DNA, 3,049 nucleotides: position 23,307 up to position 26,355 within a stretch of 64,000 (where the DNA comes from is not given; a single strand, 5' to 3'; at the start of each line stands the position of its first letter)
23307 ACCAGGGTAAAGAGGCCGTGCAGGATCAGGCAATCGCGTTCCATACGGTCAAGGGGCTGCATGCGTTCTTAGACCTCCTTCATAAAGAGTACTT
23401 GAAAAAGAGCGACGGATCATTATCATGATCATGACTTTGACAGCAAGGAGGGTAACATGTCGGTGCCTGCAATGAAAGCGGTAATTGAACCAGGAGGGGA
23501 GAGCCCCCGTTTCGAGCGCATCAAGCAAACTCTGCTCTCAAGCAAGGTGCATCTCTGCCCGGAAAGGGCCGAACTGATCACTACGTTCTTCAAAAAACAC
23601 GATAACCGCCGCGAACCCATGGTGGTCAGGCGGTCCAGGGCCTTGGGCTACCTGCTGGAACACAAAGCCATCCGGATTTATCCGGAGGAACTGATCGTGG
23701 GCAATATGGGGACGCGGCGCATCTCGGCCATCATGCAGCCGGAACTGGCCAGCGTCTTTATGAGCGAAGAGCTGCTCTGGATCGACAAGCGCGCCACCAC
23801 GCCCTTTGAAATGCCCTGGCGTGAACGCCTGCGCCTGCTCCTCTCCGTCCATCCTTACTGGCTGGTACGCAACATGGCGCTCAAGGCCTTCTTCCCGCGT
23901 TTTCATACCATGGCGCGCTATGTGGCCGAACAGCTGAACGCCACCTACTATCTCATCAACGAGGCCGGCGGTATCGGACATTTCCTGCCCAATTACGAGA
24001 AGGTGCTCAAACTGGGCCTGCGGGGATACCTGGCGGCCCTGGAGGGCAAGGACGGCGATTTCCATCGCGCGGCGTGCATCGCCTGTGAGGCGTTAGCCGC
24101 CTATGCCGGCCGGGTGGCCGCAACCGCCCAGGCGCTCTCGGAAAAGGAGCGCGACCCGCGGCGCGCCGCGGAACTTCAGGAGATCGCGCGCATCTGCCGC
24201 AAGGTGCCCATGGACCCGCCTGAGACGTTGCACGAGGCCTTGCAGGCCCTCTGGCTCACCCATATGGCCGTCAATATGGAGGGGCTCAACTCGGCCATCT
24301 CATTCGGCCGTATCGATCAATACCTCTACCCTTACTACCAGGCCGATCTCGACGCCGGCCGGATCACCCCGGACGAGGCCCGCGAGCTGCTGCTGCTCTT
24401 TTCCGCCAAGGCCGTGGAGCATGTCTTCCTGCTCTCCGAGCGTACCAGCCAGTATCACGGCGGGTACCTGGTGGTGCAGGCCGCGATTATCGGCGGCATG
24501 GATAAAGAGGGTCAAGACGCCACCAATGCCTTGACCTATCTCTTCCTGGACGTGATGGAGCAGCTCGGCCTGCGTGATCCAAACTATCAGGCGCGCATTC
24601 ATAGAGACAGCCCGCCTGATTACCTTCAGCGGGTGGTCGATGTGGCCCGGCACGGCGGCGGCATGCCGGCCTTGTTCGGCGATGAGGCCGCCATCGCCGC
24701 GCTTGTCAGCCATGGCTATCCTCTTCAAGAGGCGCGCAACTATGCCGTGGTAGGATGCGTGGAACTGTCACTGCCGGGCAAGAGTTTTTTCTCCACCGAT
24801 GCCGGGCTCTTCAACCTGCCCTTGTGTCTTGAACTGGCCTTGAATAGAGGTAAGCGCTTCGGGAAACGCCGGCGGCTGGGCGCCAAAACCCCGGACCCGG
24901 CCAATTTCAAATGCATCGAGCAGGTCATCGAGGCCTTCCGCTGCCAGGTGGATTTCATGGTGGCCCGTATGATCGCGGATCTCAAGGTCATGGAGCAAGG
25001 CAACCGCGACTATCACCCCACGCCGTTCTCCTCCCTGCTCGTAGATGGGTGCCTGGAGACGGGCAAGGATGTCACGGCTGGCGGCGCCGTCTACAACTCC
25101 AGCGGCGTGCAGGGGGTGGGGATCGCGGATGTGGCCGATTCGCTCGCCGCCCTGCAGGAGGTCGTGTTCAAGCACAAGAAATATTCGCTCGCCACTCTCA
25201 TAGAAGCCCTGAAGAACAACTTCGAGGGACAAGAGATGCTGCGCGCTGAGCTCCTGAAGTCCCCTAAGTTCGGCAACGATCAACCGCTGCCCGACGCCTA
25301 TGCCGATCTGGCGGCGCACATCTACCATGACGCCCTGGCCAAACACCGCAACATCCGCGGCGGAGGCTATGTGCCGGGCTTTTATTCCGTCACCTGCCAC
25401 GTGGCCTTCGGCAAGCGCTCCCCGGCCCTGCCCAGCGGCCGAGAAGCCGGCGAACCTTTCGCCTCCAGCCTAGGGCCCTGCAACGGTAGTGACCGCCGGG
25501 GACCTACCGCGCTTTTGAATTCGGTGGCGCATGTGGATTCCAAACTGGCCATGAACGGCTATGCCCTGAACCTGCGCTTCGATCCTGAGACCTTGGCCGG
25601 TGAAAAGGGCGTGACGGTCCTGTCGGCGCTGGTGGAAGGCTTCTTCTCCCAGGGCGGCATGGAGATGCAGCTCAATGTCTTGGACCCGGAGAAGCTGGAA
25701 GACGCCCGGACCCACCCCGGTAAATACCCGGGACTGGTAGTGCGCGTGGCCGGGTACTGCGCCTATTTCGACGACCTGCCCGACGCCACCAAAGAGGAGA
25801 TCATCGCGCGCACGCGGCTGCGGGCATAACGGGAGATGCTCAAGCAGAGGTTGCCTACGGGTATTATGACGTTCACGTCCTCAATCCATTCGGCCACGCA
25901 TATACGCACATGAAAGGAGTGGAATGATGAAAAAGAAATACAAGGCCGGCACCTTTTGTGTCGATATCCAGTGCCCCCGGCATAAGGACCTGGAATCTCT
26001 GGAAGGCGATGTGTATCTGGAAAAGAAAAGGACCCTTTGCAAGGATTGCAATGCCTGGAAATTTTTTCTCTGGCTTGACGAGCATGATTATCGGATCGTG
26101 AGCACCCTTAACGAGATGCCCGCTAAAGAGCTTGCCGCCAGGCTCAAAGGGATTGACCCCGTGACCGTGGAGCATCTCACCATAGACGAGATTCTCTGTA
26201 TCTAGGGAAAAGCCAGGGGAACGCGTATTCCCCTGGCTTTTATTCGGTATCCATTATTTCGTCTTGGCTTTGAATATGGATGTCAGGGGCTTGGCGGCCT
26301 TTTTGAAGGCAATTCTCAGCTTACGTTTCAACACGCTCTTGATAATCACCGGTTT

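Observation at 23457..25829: Glycyl-radical enzyme with no activating enzyme anywhere in the 64-kb window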

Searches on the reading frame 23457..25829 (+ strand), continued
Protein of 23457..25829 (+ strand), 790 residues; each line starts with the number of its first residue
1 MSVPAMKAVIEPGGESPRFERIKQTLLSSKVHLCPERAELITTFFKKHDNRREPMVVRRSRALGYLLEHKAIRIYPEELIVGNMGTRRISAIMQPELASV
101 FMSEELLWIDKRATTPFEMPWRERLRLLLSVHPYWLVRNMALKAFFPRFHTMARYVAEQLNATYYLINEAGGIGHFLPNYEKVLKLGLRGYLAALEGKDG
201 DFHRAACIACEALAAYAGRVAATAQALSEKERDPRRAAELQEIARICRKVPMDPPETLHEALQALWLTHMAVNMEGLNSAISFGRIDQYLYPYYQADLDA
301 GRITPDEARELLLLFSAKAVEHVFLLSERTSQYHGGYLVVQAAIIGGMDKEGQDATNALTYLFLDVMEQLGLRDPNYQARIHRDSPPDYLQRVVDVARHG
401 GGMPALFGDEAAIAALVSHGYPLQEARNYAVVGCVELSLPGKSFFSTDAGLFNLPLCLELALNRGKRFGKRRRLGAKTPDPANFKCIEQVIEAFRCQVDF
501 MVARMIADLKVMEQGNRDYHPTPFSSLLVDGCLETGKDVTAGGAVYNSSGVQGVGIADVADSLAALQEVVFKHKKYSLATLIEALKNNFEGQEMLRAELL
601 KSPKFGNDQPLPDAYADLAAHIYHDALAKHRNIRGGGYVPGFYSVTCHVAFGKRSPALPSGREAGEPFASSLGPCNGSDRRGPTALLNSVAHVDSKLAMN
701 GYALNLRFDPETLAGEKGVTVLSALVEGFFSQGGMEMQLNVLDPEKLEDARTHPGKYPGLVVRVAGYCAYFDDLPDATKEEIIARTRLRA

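Call 83: search_protein_families(library=pfam, proteins=[L004:9272-9775:+, L004:8156-8890:-, L004:13283-14038:+, L005:9095-9715:+, L005:7927-9042:+, L005:13387-14127:+, L006:8638-9579:-, L006:12573-14504:+, L007:12432-12833:+, L007:8399-8770:+], max_evalue=0.0001)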
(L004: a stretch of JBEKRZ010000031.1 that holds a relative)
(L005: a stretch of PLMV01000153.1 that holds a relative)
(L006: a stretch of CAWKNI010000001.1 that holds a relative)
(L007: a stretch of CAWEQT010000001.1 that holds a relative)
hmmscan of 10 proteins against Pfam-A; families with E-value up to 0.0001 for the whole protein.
L004:9272-9775:+ (167 aa): 0 families

L004:8156-8890:- (244 aa): 3 families
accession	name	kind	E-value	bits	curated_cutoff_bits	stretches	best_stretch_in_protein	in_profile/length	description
PF00440.29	TetR_N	-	4.6e-18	65.2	24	1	16-62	1-47/47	Bacterial regulatory proteins, tetR family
PF08359.16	TetR_C_4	-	4.6e-08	33.7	21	1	69-197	7-132/133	YsiA-like protein, C-terminal region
PF17932.6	TetR_C_24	-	1.4e-06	28.9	26.4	1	84-186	4-104/114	Tetracyclin repressor-like, C-terminal domain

L004:13283-14038:+ (251 aa): 0 families

L005:9095-9715:+ (206 aa): 0 families

L005:7927-9042:+ (371 aa): 1 family
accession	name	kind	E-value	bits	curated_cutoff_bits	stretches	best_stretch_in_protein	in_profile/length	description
PF00180.25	Iso_dh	-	2.9e-140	467.9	27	1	14-362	1-348/348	Isocitrate/isopropylmalate dehydrogenase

L005:13387-14127:+ (246 aa): 11 families
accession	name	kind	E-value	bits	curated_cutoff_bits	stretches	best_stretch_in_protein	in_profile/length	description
PF13414.12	TPR_11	-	6.3e-18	64.6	26.8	2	174-215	1-42/42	TPR repeat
PF00515.34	TPR_1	-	9.3e-17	60.5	27.8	1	167-200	1-34/34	Tetratricopeptide repeat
PF13181.12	TPR_8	-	8.7e-15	54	25.7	1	167-200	1-34/34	Tetratricopeptide repeat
PF07719.23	TPR_2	-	8.9e-15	54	27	1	167-200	1-34/34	Tetratricopeptide repeat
PF13431.12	TPR_17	-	2.6e-09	37.1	24.4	0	156-187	2-33/34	Tetratricopeptide repeat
PF13432.12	TPR_16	-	6.3e-08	33.4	32.7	1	173-216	3-46/65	Tetratricopeptide repeat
PF13424.12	TPR_12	-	7.4e-08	32.9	30.1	1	148-197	18-75/77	Tetratricopeptide repeat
PF13371.12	TPR_9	-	3.6e-05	24.1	35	1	148-203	10-65/73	Tetratricopeptide repeat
PF13248.11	Zn_ribbon_3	-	3.8e-05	23.4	27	1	1-25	2-26/26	zinc-ribbon domain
PF13374.12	TPR_10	-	6.4e-05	23.3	27.5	0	167-196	2-31/42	Tetratricopeptide repeat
PF13428.12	TPR_14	-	8.1e-05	23.4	23.5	0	168-207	2-41/44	Tetratricopeptide repeat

L006:8638-9579:- (313 aa): 2 families
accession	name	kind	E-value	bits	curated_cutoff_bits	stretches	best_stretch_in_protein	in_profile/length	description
PF01548.23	DEDD_Tnp_IS110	-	5.4e-22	78.7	29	1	8-149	1-148/155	Transposase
PF02371.22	Transposase_20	-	3.6e-18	66.2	21.3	1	191-273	2-86/87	Transposase IS116/IS110/IS902 family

L006:12573-14504:+ (643 aa): 7 families
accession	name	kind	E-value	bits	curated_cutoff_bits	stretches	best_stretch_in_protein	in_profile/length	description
PF13487.12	HD_5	-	1.4e-37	129.5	27.2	1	462-627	2-170/170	HD domain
PF08448.16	PAS_4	-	1.5e-23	83.6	23.1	2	197-312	2-109/110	PAS fold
PF00989.32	PAS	-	2e-23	83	22.6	2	193-308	4-113/113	PAS fold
PF08447.18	PAS_3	-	4.5e-23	81.8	25.6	2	213-305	2-89/89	PAS fold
PF13426.13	PAS_9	-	2.1e-20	73.3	27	2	203-310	4-103/103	PAS domain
PF01966.28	HD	-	1.5e-19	70.8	22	1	475-596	2-116/116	HD domain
PF13188.13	PAS_8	-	2.9e-06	27.4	21.8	0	324-377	2-55/65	PAS domain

L007:12432-12833:+ (133 aa): 0 families

L007:8399-8770:+ (123 aa): 1 family
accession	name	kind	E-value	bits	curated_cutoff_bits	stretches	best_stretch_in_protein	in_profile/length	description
PF07238.19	PilZ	-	5.6e-10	39.9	22.5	1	5-112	3-101/102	PilZ domain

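Call 84: search_protein_families(library=pfam, proteins=[L008:12551-13021:+, L008:13099-14895:-, L009:12677-13459:+, L009:13563-14477:+, L011:12773-13642:+, L011:8529-8963:+, L016:8402-9265:-, L016:12421-12723:+, L016:12750-13136:+, L030:3240-5357:+], max_evalue=0.0001)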
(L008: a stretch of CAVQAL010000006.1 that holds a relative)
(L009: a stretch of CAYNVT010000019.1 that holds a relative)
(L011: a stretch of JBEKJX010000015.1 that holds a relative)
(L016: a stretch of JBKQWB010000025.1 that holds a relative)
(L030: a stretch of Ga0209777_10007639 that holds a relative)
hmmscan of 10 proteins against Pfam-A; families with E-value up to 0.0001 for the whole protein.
L008:12551-13021:+ (156 aa): 1 family
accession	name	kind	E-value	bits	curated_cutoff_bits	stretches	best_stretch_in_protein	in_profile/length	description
PF07603.17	Lcl_C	-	4e-17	63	34.9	1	35-141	1-109/117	Lcl C-terminal domain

L008:13099-14895:- (598 aa): 1 family
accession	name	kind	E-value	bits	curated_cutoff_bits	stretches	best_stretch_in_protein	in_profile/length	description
PF00149.33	Metallophos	-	7.7e-11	43.2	21.5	1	8-252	1-190/191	Calcineurin-like phosphoesterase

L009:12677-13459:+ (260 aa): 0 families

L009:13563-14477:+ (304 aa): 1 family
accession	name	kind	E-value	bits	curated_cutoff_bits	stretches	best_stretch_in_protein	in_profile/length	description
PF18742.7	DpnII-MboI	-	2.1e-26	92.7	27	1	155-289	3-139/150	REase_DpnII-MboI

L011:12773-13642:+ (289 aa): 1 family
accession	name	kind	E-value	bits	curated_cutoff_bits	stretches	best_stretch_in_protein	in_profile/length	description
PF12690.13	BsuPI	-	2.2e-15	56.9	22.9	1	206-274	33-98/101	Intracellular proteinase inhibitor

L011:8529-8963:+ (144 aa): 0 families

L016:8402-9265:- (287 aa): 3 families
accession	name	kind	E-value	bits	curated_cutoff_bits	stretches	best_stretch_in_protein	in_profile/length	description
PF00005.33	ABC_tran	-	2.5e-30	106.3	25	1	23-172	1-137/137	ABC transporter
PF13304.12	AAA_21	-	8.9e-09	36.3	27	0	150-208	244-304/304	AAA domain, putative AbiEii toxin, Type IV TA system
PF02463.25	SMC_N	-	1.4e-06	28.3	40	0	144-217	137-212/220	RecF/RecN/SMC N terminal domain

L016:12421-12723:+ (100 aa): 0 families

L016:12750-13136:+ (128 aa): 3 families
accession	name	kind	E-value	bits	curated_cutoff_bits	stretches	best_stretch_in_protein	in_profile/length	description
PF22751.1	DUF488-N3a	-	2e-43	147.9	27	1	3-124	1-118/118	Active DUF488-N3 subclade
PF04343.18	DUF488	-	3.2e-15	57.2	22.2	1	13-119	9-120/121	Domain of unknown function DUF488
PF22752.1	DUF488-N3i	-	2.3e-07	31.8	27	1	9-122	8-113/131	Inactive DUF488-N3 subclade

L030:3240-5357:+ (705 aa): 4 families
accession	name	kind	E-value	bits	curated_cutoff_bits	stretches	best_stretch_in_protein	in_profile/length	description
PF13549.11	ATP-grasp_5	-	2.3e-63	214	27.6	1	11-224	3-221/221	ATP-grasp domain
PF13607.11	Succ_CoA_lig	-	7.1e-43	146.1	27.4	1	392-529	2-138/138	Succinyl-CoA ligase like flavodoxin domain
PF13380.12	CoA_binding_2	-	1.7e-24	86.9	22.8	1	249-374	2-115/116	CoA binding domain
PF02629.25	CoA_binding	-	4.5e-10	40.6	22.3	1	247-336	3-95/97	CoA binding domain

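Call 86: search_dna_similar(query=window:23457-25826:+, collection=plasmids, mode=protein, max_rows=8, max_evalue=1e-50)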
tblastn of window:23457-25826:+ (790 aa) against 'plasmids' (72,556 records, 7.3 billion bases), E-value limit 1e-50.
Records with a match: 56; places in all: 82; records where one place covers at least 80% of the query: 48.
Best place of each record, by identity: <60% 56.
By first word of the organism name: Escherichia 10; Clostridium 9; Enterococcus 6; Klebsiella 5; Moraxella 3; Citrobacter 3; Salmonella 2; Vibrio 2; Proteus 2; Cetobacterium 2; and 10 more.
By predicted mobility (MOB-suite, as given by PLSDB): non-mobilizable 45; mobilizable 8; conjugative 3.
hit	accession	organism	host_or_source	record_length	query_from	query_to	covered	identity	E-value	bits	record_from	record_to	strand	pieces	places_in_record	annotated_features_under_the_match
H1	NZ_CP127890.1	Acinetobacter towneri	cell culture,Influent wastewater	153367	16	786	98%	38.2%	2e-169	550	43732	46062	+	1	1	pyruvate formate lyase family protein | glycyl-radical enzyme activating protein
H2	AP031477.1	Moraxella osloensis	Homo sapiens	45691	16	786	98%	38.2%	6e-169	548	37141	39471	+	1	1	formate C-acetyltransferase/glycerol dehydratase family glycyl ...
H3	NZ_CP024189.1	Moraxella osloensis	single cell,skin swab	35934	16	786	98%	38.1%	3e-168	546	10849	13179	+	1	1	pyruvate formate lyase family protein | glycyl-radical enzyme activating protein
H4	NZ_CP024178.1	Moraxella osloensis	Homo sapiens,single cell,skin swab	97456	16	786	98%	38.1%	3e-168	546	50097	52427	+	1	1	pyruvate formate lyase family protein | glycyl-radical enzyme activating protein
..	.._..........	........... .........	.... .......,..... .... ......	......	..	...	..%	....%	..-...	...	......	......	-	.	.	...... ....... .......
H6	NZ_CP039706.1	Clostridium butyricum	Homo sapiens,isolation from The first ...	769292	15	786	98%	35.1%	1e-138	460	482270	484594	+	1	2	glycyl radical protein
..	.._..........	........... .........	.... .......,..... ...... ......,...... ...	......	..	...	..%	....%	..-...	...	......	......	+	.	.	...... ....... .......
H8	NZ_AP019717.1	Clostridium butyricum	-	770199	15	786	98%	34.9%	1e-138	460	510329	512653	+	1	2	glycyl radical protein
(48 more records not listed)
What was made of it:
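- Tried and rejected: Plasmid carriage of the clade: none, best match 38% (call 86).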

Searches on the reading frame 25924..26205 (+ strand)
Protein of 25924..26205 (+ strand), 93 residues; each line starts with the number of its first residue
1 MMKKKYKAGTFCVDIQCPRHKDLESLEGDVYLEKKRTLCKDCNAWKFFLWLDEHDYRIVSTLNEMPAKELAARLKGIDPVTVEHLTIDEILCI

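Call 3: search_protein_families(library=pfam, proteins=[window:25924-26205:+])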
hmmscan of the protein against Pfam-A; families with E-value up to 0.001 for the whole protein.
window:25924-26205:+ (93 aa): 0 families

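Call 6: search_protein_families(library=ncbifam, proteins=[window:25924-26205:+])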
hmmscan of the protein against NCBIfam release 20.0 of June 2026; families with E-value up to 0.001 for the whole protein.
window:25924-26205:+ (93 aa): 0 families

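Call 60: find_homologous_proteins(query=window:25924-26202:+, max_evalue=0.001)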
Query window:25924-26202:+ (93 aa): 45 proteins with E <= 0.001 among 45 candidates.
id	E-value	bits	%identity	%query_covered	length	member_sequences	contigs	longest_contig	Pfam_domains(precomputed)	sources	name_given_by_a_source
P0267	5.1e-49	182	86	99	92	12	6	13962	-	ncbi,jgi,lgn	-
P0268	2.0e-45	170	78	99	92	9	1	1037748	-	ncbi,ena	-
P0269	2.3e-45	170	80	99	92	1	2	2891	-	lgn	-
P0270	9.6e-45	168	80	99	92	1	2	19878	-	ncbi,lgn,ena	-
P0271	1.5e-44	168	76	99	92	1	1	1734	-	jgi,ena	-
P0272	5.7e-44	166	77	99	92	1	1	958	-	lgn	-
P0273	1.1e-43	165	77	99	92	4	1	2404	-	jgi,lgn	jgi:hypothetical protein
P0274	1.2e-43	165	74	99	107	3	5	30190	-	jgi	jgi:hypothetical protein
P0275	3.4e-43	163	76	99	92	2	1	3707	-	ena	-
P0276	4.2e-43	163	77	99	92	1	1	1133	-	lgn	-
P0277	1.5e-42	161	76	99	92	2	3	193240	-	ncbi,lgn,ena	-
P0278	3.1e-42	160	74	99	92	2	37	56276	-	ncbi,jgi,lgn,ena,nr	ncbi:MAG: hypothetical protein PHP28_12605 [Actinomycetota bacterium]|nr:hypothetical protein [Actin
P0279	8.8e-42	159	74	99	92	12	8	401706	-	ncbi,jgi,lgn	ncbi:MAG TPA: hypothetical protein VIS94_06520 [Desulfomonilia bacterium]|jgi:hypothetical protein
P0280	9.1e-42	159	71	99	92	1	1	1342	-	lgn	-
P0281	1.1e-41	158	73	99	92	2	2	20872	-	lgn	-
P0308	5.2e-32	127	60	100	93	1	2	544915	-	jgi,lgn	jgi:hypothetical protein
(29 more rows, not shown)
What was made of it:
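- Checked: The mini-protein ORF 25924-26205 is a real conserved gene with 45 homologues (call 60).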

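Call 61: find_encoding_contigs(protein=P0308, flank=10000, max_places=3)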
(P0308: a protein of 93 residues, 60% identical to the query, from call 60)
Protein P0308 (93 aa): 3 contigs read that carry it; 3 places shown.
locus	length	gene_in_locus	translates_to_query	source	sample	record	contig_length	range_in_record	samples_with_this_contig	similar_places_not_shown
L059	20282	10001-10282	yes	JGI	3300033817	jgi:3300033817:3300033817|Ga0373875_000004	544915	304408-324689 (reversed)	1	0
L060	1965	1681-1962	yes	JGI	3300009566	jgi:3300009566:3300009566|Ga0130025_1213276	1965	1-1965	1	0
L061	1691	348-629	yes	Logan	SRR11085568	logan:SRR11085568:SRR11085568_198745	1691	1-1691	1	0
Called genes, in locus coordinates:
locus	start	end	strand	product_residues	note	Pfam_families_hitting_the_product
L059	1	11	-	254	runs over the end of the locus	PF01026:TatD_DNase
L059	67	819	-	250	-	PF00459:Inositol_P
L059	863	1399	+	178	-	-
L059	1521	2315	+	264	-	PF00142:Fer4_NifH (faint), PF01656:CbiA, PF02374:ArsA_ATPase (faint), PF06564:CBP_BcsQ, PF09140:MipZ (faint), PF10609:ParA, PF13614:AAA_31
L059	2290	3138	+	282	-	PF02195:ParB_N, PF17762:HTH_ParB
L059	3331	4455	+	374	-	PF00712:DNA_pol3_beta, PF02767:DNA_pol3_beta_2, PF02768:DNA_pol3_beta_3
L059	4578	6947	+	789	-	PF02518:HATPase_c, PF00204:DNA_gyraseB, PF01751:Toprim, PF00986:DNA_gyraseB_C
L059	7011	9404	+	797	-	PF00521:DNA_topoisoIV, PF03989:DNA_gyraseA_C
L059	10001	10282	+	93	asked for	-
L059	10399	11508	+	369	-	PF03435:Sacchrp_dh_NADP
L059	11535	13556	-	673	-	PF00999:Na_H_Exchanger, PF02254:TrkA_N, PF02080:TrkA_C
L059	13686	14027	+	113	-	-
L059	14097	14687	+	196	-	PF00881:Nitroreductase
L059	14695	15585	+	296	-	PF00892:EamA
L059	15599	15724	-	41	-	-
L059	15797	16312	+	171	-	PF25906:PucR-like_N (weak), PF14361:RsbRD_N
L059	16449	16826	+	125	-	PF06514:PsbU (weak), PF12836:HHH_3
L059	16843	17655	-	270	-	PF13507:GATase_5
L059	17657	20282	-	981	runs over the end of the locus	PF18072:FGAR-AT_linker, PF00586:AIRS, PF02769:AIRS_C, PF00586:AIRS (weak), PF02769:AIRS_C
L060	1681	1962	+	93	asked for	-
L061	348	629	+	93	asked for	-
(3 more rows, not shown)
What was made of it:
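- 25924..26205 (+): 93-aa Cys/His-rich mini-protein. It is probably co-transcribed with the GRE here, but it is a passenger, not a GRE partner. A homologue lies next to gyrA in L059 (call 61).
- A mini-protein homologue sits after gyrA, 170 kb from the GRE cassette on the same contig (call 61).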

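Call 74: predict_structure(alignment_id=A1)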
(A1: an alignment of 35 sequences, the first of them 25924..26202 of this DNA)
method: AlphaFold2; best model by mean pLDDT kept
length: 93 residues; sequences in the alignment: 35
mean_pLDDT: 72.2   pTM: 0.42
mean pLDDT of the five models: 72.2, 71.8, 63.8, 62.4, 56.0
residues with pLDDT >= 90: 0; 70-90: 69; 50-70: 17; < 50: 7
segments of 3 or more residues with pLDDT < 50: 1-6
pLDDT, mean of each block of 10 residues (from residue 1): 45 69 75 79 80 73 69 80 80 74
secondary structure, 60 per line:
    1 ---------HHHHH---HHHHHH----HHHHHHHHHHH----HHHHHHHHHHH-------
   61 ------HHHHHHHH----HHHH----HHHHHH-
elements in order: H10-14 H18-23 H28-38 H43-53 H67-74 H79-82 H87-92

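Call 76: fold_search(model_id=the predicted structure, library=pdb)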
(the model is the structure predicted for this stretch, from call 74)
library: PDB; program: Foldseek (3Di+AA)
matches with E <= 10: 10; with E <= 0.001: 0
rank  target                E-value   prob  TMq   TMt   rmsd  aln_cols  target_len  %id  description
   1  1ym7_A                5.6e+00  0.03  0.24  0.05  15.6        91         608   14  G Protein-Coupled Receptor Kinase 2 (GRK2) (released 2005-07-05)
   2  7v29_B                6.4e+00  0.02  0.22  0.09  16.3       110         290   12  Crystal structure of FGFR4 with a dual-warhead covalent inhhibitor (released 2022-03-30)
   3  1ym7_C                6.8e+00  0.02  0.17  0.05  15.8        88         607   16  G Protein-Coupled Receptor Kinase 2 (GRK2) (released 2005-07-05)
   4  2e21_B                7.2e+00  0.01  0.16  0.07  14.8       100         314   16  Crystal structure of TilS in a complex with AMPPNP from Aquifex aeolicus. (released 2007-11-06)
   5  1ym7_D                7.7e+00  0.03  0.24  0.05  15.6        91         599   14  G Protein-Coupled Receptor Kinase 2 (GRK2) (released 2005-07-05)
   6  8slb_A                9.3e+00  0.02  0.21  0.11   9.2        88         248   12  X-ray structure of CorA N-terminal domain in complex with conformation-specific synthetic antibody C12 (released 2023-06-07)
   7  8iuf_2B               9.3e+00  0.02  0.20  0.15  12.0        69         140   13  Cryo-EM structure of Euglena gracilis super-complex I+III2+IV, composite (released 2024-02-28)
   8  1zpq_B                9.9e+00  0.03  0.26  0.30  11.1        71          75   17  STRUCTURE OF BACTERIOPHAGE LAMBDA CII protein (released 2005-08-23)
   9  9g2r_E                9.9e+00  0.02  0.22  0.10  18.2        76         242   13  Endophilin B1 dimers bound to nanodiscs (released 2024-08-07)
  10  6nvi                  9.9e+00  0.01  0.21  0.09  15.8       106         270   15  FGFR4 complex with N-(3-chloro-2-((5-((2,6-dichloro-3,5-dimethoxybenzyl)oxy)pyrimidin-2-yl)amino)-5-fluorophenyl)acrylam (released 2019-07-10)
